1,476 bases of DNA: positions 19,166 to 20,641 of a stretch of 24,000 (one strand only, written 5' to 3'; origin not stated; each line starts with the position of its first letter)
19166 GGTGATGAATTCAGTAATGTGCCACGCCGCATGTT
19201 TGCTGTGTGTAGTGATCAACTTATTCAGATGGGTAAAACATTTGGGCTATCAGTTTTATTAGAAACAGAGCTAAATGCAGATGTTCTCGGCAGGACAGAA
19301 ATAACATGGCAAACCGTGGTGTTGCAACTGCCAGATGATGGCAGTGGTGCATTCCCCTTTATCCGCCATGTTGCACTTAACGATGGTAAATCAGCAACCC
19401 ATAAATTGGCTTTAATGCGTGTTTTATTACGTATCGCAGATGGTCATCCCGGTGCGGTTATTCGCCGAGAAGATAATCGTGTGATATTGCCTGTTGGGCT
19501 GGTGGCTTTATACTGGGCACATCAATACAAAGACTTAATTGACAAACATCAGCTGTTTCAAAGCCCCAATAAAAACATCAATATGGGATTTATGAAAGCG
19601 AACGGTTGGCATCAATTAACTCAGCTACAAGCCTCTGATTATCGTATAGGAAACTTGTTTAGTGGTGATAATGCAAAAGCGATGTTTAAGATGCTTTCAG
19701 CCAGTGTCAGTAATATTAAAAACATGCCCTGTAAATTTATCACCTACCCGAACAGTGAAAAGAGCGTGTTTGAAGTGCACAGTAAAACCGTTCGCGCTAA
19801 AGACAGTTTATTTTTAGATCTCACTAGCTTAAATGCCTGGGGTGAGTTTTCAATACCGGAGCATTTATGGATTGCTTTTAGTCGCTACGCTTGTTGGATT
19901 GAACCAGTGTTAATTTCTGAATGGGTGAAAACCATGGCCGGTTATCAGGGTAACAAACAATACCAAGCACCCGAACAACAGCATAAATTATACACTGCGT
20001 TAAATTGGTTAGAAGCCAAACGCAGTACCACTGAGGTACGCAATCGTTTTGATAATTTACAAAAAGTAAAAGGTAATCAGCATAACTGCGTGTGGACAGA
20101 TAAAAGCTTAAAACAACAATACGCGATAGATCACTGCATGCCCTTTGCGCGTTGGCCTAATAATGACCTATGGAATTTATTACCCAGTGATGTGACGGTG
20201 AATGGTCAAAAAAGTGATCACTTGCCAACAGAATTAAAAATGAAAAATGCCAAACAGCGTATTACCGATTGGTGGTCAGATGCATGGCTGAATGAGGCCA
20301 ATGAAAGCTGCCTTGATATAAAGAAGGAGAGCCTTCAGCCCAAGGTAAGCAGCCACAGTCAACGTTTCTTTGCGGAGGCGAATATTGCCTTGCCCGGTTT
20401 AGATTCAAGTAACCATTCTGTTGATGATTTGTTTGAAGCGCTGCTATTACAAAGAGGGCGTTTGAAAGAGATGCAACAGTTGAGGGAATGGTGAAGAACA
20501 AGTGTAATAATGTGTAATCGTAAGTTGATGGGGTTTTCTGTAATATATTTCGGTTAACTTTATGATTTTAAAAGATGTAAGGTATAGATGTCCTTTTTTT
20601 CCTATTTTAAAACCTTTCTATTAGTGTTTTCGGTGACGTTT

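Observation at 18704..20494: Methyltransferase / unknown domain / HNH nuclease fusion next to Hachiman: candidate undescribed single-gene defence or modification system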

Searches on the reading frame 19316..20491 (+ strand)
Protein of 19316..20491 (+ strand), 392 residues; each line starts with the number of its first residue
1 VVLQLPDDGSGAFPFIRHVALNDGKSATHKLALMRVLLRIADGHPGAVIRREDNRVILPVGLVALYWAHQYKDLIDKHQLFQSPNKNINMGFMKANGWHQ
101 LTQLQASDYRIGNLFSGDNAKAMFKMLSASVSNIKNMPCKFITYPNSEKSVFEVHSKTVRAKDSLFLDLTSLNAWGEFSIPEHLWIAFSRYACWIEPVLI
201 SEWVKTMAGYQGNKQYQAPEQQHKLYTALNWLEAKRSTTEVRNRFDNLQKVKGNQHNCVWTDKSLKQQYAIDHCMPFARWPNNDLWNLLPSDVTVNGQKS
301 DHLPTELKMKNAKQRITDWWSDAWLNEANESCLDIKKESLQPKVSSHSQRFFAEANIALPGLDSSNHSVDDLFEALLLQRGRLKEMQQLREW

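Call 17: search_protein_representatives(protein=window:19316-20491:+)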
Query: 392 residues. Proteins with E-value up to 0.001 (for the whole library): 1075; up to 1e-10: 638; up to 1e-30: 101. The best 150 are listed.
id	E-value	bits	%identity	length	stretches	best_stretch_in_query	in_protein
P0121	2.1e-151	520.9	63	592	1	1-392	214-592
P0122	6.2e-135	466.7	57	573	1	2-392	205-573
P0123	1.1e-99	350.6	46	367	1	3-392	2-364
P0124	1.1e-96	340.8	45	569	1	2-392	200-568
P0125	3.6e-92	325.9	45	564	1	2-390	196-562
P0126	6.9e-91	321.7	45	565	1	2-392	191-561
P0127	1.7e-87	310.5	44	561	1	3-392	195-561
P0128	2.2e-86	306.8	42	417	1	1-392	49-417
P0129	1.4e-83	297.6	49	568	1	2-392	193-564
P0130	9.2e-82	291.6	42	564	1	2-392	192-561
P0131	4.1e-81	289.5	43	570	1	2-392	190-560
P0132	5.8e-80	285.7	42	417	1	1-392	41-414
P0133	2.4e-79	283.6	41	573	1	2-392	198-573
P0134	9.0e-79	281.8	42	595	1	3-392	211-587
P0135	1.4e-75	271.2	43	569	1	2-392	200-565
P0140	8.5e-70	252.2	40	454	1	2-392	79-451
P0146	1.7e-68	247.9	37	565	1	2-392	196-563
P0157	1.4e-62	228.4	35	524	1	3-345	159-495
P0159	1.0e-61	225.6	38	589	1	1-392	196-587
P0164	6.4e-60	219.7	41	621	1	3-392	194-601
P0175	5.3e-55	203.5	36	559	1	3-392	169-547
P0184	4.2e-47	177.5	40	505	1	3-242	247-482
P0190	2.9e-45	171.4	36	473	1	7-327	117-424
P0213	7.1e-34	133.9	31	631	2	7-213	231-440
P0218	2.0e-32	129.2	28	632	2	142-326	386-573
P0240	7.5e-28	114.1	33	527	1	6-321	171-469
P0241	1.8e-27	112.9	38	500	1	1-198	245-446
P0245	7.2e-27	110.9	30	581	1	2-231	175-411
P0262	1.6e-24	103.1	33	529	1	16-321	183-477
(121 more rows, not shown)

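Call 22: search_protein_families(library=pfam, proteins=[P0124, P0125, P0129, P0133, P0134, P0146, P0159, P0164, P0128, P0140], max_evalue=0.01)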
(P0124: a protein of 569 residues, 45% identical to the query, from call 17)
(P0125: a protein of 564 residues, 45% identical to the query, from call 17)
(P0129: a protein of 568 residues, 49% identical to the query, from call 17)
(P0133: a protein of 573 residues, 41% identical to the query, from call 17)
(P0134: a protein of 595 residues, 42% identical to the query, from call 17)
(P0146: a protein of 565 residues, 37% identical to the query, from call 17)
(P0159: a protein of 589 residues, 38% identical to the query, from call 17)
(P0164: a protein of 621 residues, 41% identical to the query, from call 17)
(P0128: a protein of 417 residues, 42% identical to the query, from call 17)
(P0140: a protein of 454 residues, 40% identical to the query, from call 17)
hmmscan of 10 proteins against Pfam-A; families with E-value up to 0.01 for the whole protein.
P0124 (569 aa): 6 families
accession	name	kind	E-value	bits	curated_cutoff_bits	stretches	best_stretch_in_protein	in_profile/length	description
PF13489.12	Methyltransf_23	-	4.2e-10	40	27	1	45-151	27-120/164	Methyltransferase domain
PF08241.18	Methyltransf_11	-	6.8e-10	39.9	21.2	1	45-147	1-95/95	Methyltransferase domain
PF13649.12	Methyltransf_25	-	1.2e-09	39.2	27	1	45-143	2-97/97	Methyltransferase domain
PF08242.18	Methyltransf_12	-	7.2e-09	36.7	30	1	45-145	1-98/98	Methyltransferase domain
PF13395.12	HNH_4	-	1.9e-06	28.1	22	1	454-500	2-53/54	HNH endonuclease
PF03848.20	TehB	-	1.2e-05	25.3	20.4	1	13-144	4-129/193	Tellurite resistance protein TehB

P0125 (564 aa): 12 families
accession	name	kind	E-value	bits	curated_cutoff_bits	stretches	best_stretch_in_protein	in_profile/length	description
PF13649.12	Methyltransf_25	-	2.5e-16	60.6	27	1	42-136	2-97/97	Methyltransferase domain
PF08241.18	Methyltransf_11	-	5.4e-15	56.2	21.2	1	42-140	1-95/95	Methyltransferase domain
PF08242.18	Methyltransf_12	-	7.6e-15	55.9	30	1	42-138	1-98/98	Methyltransferase domain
PF13489.12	Methyltransf_23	-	1.1e-12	48.4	27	1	35-146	20-122/164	Methyltransferase domain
PF03848.20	TehB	-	6.6e-09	35.9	20.4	1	35-140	28-133/193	Tellurite resistance protein TehB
PF13395.12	HNH_4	-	1.1e-08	35.3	22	1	456-495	12-52/54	HNH endonuclease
PF13847.12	Methyltransf_31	-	1.7e-08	34.7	27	1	36-141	2-110/145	Methyltransferase domain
PF05724.17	TPMT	-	3e-05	24.2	26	1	28-163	27-177/218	Thiopurine S-methyltransferase (TPMT)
PF01135.25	PCMT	-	0.00026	21.3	20.3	1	21-88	58-127/210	Protein-L-isoaspartate(D-aspartate) O-methyltransferase (PCMT)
PF05401.17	NodS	-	0.0014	18.9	24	1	38-140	44-144/201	Nodulation protein S (NodS)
PF05175.20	MTS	-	0.0014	18.7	23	1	37-109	31-104/170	Methyltransferase small domain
PF05891.18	Methyltransf_PK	-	0.0081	16.2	27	0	36-174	54-198/218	AdoMet dependent proline di-methyltransferase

P0129 (568 aa): 6 families
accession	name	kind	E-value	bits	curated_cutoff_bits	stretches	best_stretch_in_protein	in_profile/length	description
PF08241.18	Methyltransf_11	-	4.8e-11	43.6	21.2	1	43-141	1-95/95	Methyltransferase domain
PF13649.12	Methyltransf_25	-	1e-09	39.4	27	1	42-137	1-97/97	Methyltransferase domain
PF13489.12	Methyltransf_23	-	2.3e-09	37.6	27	1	24-175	10-154/164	Methyltransferase domain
PF08242.18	Methyltransf_12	-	3.3e-08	34.6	30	1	43-139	1-98/98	Methyltransferase domain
PF13395.12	HNH_4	-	5.1e-06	26.8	22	1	445-492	1-53/54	HNH endonuclease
PF03848.20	TehB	-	0.002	18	20.4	1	34-119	28-110/193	Tellurite resistance protein TehB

P0133 (573 aa): 8 families
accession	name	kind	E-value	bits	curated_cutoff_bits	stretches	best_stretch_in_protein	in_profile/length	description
PF13649.12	Methyltransf_25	-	1.9e-12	48.2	27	1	45-140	1-97/97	Methyltransferase domain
PF13489.12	Methyltransf_23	-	2.9e-12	47.1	27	1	35-158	17-130/164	Methyltransferase domain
PF08241.18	Methyltransf_11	-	4.1e-12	47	21.2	1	46-144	1-95/95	Methyltransferase domain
PF08242.18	Methyltransf_12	-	4.5e-11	43.8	30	1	46-142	1-98/98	Methyltransferase domain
PF13395.12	HNH_4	-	8e-05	23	22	1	464-503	13-53/54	HNH endonuclease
PF05724.17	TPMT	-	0.00013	22.2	26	1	21-174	14-185/218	Thiopurine S-methyltransferase (TPMT)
PF13847.12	Methyltransf_31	-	0.00068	19.8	27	1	41-145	3-110/145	Methyltransferase domain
PF03848.20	TehB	-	0.001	19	20.4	1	42-127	31-115/193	Tellurite resistance protein TehB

P0134 (595 aa): 9 families
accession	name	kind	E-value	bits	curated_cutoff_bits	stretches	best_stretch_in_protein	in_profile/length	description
PF13649.12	Methyltransf_25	-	9.5e-17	61.9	27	1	58-153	1-97/97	Methyltransferase domain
PF08241.18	Methyltransf_11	-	2.3e-15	57.4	21.2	1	59-156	1-94/95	Methyltransferase domain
PF08242.18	Methyltransf_12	-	1.4e-13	51.8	30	1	59-154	1-97/98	Methyltransferase domain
PF13489.12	Methyltransf_23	-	1.8e-12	47.8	27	1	36-174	2-133/164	Methyltransferase domain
PF13847.12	Methyltransf_31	-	3e-06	27.4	27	1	58-157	7-109/145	Methyltransferase domain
PF05724.17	TPMT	-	3.5e-05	24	26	1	62-201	45-196/218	Thiopurine S-methyltransferase (TPMT)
PF13395.12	HNH_4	-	4.4e-05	23.8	22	1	472-511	14-53/54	HNH endonuclease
PF03848.20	TehB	-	0.00017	21.5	20.4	1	37-153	12-128/193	Tellurite resistance protein TehB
PF01135.25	PCMT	-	0.0016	18.7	20.3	1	32-157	49-171/210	Protein-L-isoaspartate(D-aspartate) O-methyltransferase (PCMT)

P0146 (565 aa): 7 families
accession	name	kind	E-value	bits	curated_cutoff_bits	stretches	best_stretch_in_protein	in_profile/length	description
PF08241.18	Methyltransf_11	-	1.2e-13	51.9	21.2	1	44-142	1-95/95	Methyltransferase domain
PF13649.12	Methyltransf_25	-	4.5e-12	46.9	27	1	44-138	2-97/97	Methyltransferase domain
PF08242.18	Methyltransf_12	-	5.2e-11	43.6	30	1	44-140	1-98/98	Methyltransferase domain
PF13489.12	Methyltransf_23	-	1.2e-09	38.6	27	1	40-145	23-119/164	Methyltransferase domain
PF13395.12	HNH_4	-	1e-07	32.2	22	1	452-493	5-53/54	HNH endonuclease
PF03848.20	TehB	-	2.6e-05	24.2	20.4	1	39-142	30-134/193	Tellurite resistance protein TehB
PF05891.18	Methyltransf_PK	-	0.00097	19.2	27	1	42-161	58-176/218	AdoMet dependent proline di-methyltransferase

P0159 (589 aa): 8 families
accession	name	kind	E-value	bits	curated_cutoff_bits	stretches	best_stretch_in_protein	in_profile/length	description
PF13649.12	Methyltransf_25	-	5.1e-17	62.8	27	1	45-140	2-97/97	Methyltransferase domain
PF08241.18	Methyltransf_11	-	2.2e-16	60.7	21.2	1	45-143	1-94/95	Methyltransferase domain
PF08242.18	Methyltransf_12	-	5e-15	56.4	30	1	45-141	1-97/98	Methyltransferase domain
PF13489.12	Methyltransf_23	-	1.5e-12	48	27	1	42-147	24-119/164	Methyltransferase domain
PF13395.12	HNH_4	-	1.3e-05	25.5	22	1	480-515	18-53/54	HNH endonuclease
PF13847.12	Methyltransf_31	-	3.2e-05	24.1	27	1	43-144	6-109/145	Methyltransferase domain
PF01135.25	PCMT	-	0.00049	20.4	20.3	1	29-145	61-172/210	Protein-L-isoaspartate(D-aspartate) O-methyltransferase (PCMT)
PF02353.26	CMAS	-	0.0019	18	27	1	43-147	65-167/273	Mycolic acid cyclopropane synthetase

P0164 (621 aa): 8 families
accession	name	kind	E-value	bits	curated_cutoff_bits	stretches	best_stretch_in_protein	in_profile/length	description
PF13649.12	Methyltransf_25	-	1.4e-15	58.2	27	1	42-136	2-97/97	Methyltransferase domain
PF08241.18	Methyltransf_11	-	3.1e-15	57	21.2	1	42-140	1-95/95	Methyltransferase domain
PF08242.18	Methyltransf_12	-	2e-12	48.1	30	1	42-138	1-98/98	Methyltransferase domain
PF13489.12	Methyltransf_23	-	1.6e-10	41.4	27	1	35-151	20-127/164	Methyltransferase domain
PF03848.20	TehB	-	1.3e-06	28.4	20.4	1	38-137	31-129/193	Tellurite resistance protein TehB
PF13395.12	HNH_4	-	0.0001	22.6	22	1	492-529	16-53/54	HNH endonuclease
PF13847.12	Methyltransf_31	-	0.00027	21.1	27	0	101-141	72-110/145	Methyltransferase domain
PF05724.17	TPMT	-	0.00052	20.2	26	1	41-146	41-160/218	Thiopurine S-methyltransferase (TPMT)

P0128 (417 aa): 1 family
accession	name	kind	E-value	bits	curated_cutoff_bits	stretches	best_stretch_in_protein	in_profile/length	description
PF13395.12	HNH_4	-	1.2e-07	32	22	1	311-347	17-53/54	HNH endonuclease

P0140 (454 aa): 1 family
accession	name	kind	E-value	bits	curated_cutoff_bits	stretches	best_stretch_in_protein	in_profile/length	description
PF13395.12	HNH_4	-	2.1e-06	28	22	1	330-377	1-53/54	HNH endonuclease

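Call 24: find_homologous_proteins(query=A2, max_evalue=0.00001)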
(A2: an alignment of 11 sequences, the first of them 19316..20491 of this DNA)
Query A2 (11 sequences) (392 aa, profile of the alignment): 2621 proteins with E <= 0.00001 among 8000 candidates; the best 120 are listed.
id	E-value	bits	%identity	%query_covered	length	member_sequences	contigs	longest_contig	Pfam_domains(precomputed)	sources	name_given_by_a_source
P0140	2.9e-169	581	38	100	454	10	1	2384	PF13395.13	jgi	jgi:HNH endonuclease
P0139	2.4e-167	575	38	100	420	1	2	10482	PF13395.13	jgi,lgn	jgi:hypothetical protein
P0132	7.6e-163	560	39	100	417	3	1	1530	PF13395.13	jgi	jgi:hypothetical protein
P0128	2.1e-162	559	39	100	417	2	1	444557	PF13395.13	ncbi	ncbi:HNH endonuclease domain-containing protein, partial [Rheinheimera baltica]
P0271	2.2e-162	559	39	100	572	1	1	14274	PF13489.13,PF05724.18,PF13649.13,PF13395.13,PF08241.19,PF08242.19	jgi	jgi:SAM-dependent methyltransferase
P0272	2.2e-162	559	37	100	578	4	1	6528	PF13489.13,PF03848.21,PF13649.13,PF13395.13,PF08241.19,PF08242.19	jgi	jgi:SAM-dependent methyltransferase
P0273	1.4e-161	556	38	100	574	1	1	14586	PF13489.13,PF03848.21,PF13649.13,PF13395.13,PF08241.19,PF08242.19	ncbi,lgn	-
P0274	1.5e-161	556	38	100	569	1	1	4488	PF13489.13,PF13649.13,PF13395.13,PF08241.19,PF08242.19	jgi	jgi:SAM-dependent methyltransferase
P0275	5.9e-161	554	38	100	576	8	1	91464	PF13489.13,PF05724.18,PF13649.13,PF13395.13,PF08241.19,PF08242.19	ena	-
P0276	7.4e-161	554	41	100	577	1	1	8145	PF13489.13,PF13649.13,PF13395.13,PF08241.19,PF08242.19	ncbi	ncbi:MAG: methyltransferase domain-containing protein [Janthinobacterium lividum]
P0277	1.3e-160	553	37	100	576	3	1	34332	PF13847.13,PF13489.13,PF03848.21,PF13649.13,PF08241.19,PF08242.19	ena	-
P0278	2.2e-160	552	37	100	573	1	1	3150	PF13489.13,PF13649.13,PF08241.19,PF08242.19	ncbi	-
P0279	4.4e-160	551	38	100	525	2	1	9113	PF13395.13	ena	-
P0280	5.1e-160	551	37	100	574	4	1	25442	PF13489.13,PF13649.13,PF13395.13,PF08241.19,PF08242.19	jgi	jgi:SAM-dependent methyltransferase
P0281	1.3e-159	549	38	100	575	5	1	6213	PF13489.13,PF13649.13,PF08241.19,PF08242.19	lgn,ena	-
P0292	6.3e-158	544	36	100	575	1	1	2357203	PF13489.13,PF03848.21,PF13649.13,PF08241.19,PF08242.19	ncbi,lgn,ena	-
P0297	1.7e-157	542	36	100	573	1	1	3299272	PF13847.13,PF13489.13,PF05724.18,PF13649.13,PF13395.13,PF08241.19,PF08242.19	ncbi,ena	-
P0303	4.6e-157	541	38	100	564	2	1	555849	PF13489.13,PF13649.13,PF13395.13,PF08241.19,PF08242.19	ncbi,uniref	ncbi:class I SAM-dependent methyltransferase [Rheinheimera sp. FR7-31]|uniref:class I SAM-dependent 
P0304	4.7e-157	541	36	100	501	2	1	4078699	PF13395.13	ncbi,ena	-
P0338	6.6e-156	537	36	100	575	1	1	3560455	PF13847.13,PF13489.13,PF05724.18,PF13649.13,PF08241.19,PF08242.19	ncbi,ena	-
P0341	8.0e-156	537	38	100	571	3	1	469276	PF13489.13,PF13649.13,PF13395.13,PF08241.19,PF08242.19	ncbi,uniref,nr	ncbi:class I SAM-dependent methyltransferase [Fundidesulfovibrio terrae]|uniref:class I SAM-dependen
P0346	8.9e-156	537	34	100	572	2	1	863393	PF13489.13,PF05724.18,PF13649.13,PF08241.19,PF08242.19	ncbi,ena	-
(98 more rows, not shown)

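Call 30: predict_structure(alignment_id=A3)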
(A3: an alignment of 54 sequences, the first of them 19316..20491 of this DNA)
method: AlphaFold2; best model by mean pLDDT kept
length: 392 residues; sequences in the alignment: 54
mean_pLDDT: 87.1   pTM: 0.89
mean pLDDT of the five models: 87.1, 87.1, 86.8, 85.2, 84.9
residues with pLDDT >= 90: 231; 70-90: 116; 50-70: 36; < 50: 9
segments of 3 or more residues with pLDDT < 50: 335-337
pLDDT, mean of each block of 10 residues (from residue 1): 67 91 81 94 91 97 94 85 72 76 89 94 95 95 92 97 96 98 94 89 91 87 88 67 91 87 91 72 78 88 92 96 83 53 74 93 93 95 87 91
secondary structure, 60 per line:
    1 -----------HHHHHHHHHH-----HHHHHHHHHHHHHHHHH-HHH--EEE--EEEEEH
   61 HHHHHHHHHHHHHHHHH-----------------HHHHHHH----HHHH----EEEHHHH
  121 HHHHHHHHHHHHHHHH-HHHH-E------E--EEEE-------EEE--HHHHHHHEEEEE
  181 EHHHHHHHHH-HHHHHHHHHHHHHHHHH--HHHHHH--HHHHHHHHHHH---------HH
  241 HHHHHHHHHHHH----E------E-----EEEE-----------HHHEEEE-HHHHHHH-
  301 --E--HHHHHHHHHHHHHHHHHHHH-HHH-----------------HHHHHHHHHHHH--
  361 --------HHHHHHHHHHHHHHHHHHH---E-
elements in order: H12-21 H27-43 E50-52 E55-59 H60-77 H95-101 H106-109 E114-116 H117-136 H138-141 E153-156 E164-166 H169-175 E176-181 H182-190 H192-208 H211-216 H219-229 H239-252 E270-273 E288-291 H293-299 H306-325 H347-358 H369-387

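Call 34: fold_search(model_id=the predicted structure, library=pdb)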
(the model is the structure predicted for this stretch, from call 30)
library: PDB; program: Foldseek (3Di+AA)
matches with E <= 10: 81; with E <= 0.001: 0
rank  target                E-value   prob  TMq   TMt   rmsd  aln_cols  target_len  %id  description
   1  7enh_A                2.0e-01  0.57  0.17  0.34   9.6       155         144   11  Crystal structure of cas and anti-cas protein complex (released 2022-04-20)
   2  9ar4_A                2.4e-01  0.38  0.16  0.07  19.6       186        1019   12  CryoEM structure of ThermoCas9 in post-cleavage state bound with the DNA containing NNNNCCA PAM (released 2025-02-26)
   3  8zcz_A                2.7e-01  0.44  0.18  0.10  17.8       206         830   13  Cryo-EM structure of eSaCas9_NNG-guide RNA-target DNA complex in an interrogation state (released 2025-11-05)
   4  8t6x_A                3.8e-01  0.21  0.17  0.06  15.9       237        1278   16  SpRY-Cas9:gRNA complex targeting TAC PAM DNA with 18 bp R-loop (released 2024-05-01)
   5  9j1z_A                4.0e-01  0.85  0.17  0.41   6.0       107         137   13  Crystal structure of Nme1Cas9 HNH domain bound to anti-CRISPR AcrIIC1Nme1ST (released 2026-03-04)
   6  5axw_A                4.4e-01  0.08  0.17  0.07  22.6       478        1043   10  Crystal structure of Staphylococcus aureus Cas9 in complex with sgRNA and target DNA (TTGGGT PAM) (released 2015-09-02)
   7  8zcy_A                4.8e-01  0.30  0.18  0.12  18.0       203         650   12  Cryo-EM structure of eSaCas9_NNG-guide RNA-target DNA complex in an interrogation state (released 2025-11-05)
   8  5vgb_A                5.6e-01  0.75  0.17  0.39   8.5       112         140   12  Crystal structure of NmeCas9 HNH domain bound to anti-CRISPR AcrIIC1 (released 2017-08-30)
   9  9wa9_A                6.8e-01  0.33  0.18  0.07  17.9       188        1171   15  SuperFi Cas9 - 22nt sgRNA - DNA ternary complex Class B (released 2025-12-31)
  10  9j1y_A                7.5e-01  0.47  0.17  0.39  15.7       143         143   12  Crystal structure of Nme1Cas9 HNH domain bound to anti-CRISPR AcrIIC1Boe. (released 2026-03-04)
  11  8t7s_A                9.6e-01  0.18  0.17  0.06  17.9       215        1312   15  SpRYmer bound to NAC PAM DNA (released 2024-05-01)
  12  8if0_X                1.0e+00  0.54  0.17  0.37   9.9       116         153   15  NmeHNH-AcrIIC1 complex (released 2024-04-24)
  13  9ky5_A                1.1e+00  0.02  0.13  0.11  22.6       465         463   10  Structure of y+LAT2 bound with Arg (released 2025-04-23)
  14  8tzz_A                1.2e+00  0.38  0.17  0.06  13.8       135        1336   16  SpG Cas9 with NGC PAM DNA target (released 2024-05-01)
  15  6o56_A                1.3e+00  0.30  0.15  0.34   6.1       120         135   11  HNH Nuclease from S. pyogenes Cas9 (released 2020-01-15)
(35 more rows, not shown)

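Call 40: search_solved_structures(query=A2, max_evalue=10, show_alignments=2)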
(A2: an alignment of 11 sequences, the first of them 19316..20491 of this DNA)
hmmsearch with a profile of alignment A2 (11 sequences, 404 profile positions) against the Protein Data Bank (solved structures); distinct sequences matched with E-value up to 10: 34.
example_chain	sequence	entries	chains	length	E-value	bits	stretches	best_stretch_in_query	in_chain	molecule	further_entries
9vj8_S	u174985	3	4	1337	0.0024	19.9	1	280-360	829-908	CRISPR-associated endonuclease Cas9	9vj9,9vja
6jhw_B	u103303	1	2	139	0.02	16.8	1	267-331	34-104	CRISPR-associated endonuclease Cas9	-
9wn6_B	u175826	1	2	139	0.02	16.8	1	267-331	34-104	CRISPR-associated endonuclease Cas9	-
5vgb_A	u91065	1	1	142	0.021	16.8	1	266-331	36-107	CRISPR-associated endonuclease Cas9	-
6o56_A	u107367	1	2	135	0.022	16.7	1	292-348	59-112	CRISPR-associated endonuclease Cas9/Csn1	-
9j1y_A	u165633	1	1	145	0.023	16.7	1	267-331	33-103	CRISPR-associated endonuclease Cas9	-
9j1z_B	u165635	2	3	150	0.024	16.6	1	267-331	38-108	CRISPR-associated endonuclease Cas9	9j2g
8if0_X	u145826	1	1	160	0.077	14.9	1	267-331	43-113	CRISPR-associated endonuclease Cas9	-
6j9n_A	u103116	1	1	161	0.078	14.9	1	267-331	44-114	CRISPR-associated endonuclease Cas9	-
8hnt_A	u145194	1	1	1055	0.18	13.7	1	265-326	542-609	CRISPR-associated endonuclease Cas9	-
9lgi_A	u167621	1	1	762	0.22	13.5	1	258-332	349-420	HNH nuclease domain-containing protein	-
4h9d_A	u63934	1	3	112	0.24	13.3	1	258-332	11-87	HNH endonuclease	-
8u3y_A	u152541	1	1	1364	0.37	12.7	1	292-348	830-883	CRISPR-associated endonuclease Cas9/Csn1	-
8t79_A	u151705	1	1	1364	0.38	12.7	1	292-348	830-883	CRISPR-associated endonuclease Cas9/Csn1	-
7v59_B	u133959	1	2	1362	0.38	12.6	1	292-348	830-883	CRISPR-associated endonuclease Cas9/Csn1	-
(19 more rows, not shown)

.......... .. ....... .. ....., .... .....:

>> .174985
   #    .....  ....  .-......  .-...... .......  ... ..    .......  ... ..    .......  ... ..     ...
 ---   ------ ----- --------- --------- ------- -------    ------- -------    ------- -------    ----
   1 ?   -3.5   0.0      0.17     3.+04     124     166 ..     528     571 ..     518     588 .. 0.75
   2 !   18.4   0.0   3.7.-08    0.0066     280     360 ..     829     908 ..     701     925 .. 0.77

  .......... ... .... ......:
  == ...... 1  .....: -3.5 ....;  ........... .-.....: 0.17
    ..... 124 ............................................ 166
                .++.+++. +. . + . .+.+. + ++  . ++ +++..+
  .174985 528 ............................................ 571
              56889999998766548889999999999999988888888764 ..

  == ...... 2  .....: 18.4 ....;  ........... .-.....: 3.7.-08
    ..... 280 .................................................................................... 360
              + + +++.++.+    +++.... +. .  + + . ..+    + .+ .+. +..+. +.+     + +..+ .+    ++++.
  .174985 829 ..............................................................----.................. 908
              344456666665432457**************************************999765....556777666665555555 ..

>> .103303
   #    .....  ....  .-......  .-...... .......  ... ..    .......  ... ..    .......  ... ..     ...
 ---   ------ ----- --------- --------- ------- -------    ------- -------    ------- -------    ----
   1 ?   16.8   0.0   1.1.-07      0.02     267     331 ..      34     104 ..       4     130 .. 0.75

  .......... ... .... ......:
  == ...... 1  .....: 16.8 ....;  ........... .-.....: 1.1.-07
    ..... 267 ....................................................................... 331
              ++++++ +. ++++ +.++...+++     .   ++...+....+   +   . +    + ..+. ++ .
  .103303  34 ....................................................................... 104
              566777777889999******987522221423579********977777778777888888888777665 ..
